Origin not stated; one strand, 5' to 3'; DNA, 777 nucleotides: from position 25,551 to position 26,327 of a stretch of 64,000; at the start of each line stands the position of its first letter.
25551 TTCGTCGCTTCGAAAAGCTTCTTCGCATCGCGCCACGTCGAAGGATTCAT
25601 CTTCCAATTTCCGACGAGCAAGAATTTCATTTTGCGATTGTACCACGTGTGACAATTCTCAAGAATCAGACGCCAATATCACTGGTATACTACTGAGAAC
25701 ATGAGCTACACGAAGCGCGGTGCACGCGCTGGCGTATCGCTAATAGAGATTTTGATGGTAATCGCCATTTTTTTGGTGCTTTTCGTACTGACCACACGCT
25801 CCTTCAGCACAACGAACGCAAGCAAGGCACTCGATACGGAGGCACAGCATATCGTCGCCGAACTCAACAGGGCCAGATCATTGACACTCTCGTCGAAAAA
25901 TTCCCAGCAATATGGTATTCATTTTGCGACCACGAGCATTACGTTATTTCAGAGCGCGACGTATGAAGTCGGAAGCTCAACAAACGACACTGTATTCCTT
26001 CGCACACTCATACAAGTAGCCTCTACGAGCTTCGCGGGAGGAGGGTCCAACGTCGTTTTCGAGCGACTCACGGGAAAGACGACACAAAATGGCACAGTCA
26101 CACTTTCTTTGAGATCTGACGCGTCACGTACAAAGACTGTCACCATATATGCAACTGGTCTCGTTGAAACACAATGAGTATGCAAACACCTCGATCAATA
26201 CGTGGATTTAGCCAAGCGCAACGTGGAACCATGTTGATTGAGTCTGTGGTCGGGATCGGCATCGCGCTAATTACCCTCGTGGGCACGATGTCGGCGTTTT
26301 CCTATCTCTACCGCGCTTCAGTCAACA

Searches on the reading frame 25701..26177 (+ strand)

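Call 37: search_protein_families(library=pfam, proteins=[window:25701-26177:+], max_evalue=0.001)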
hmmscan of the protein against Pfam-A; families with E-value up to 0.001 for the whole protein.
window:25701-26177:+ (158 aa): 1 family
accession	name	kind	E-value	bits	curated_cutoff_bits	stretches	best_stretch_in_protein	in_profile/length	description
PF12019.13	GspH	-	2e-05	25.4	21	1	47-153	1-108/108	Type II transport protein GspH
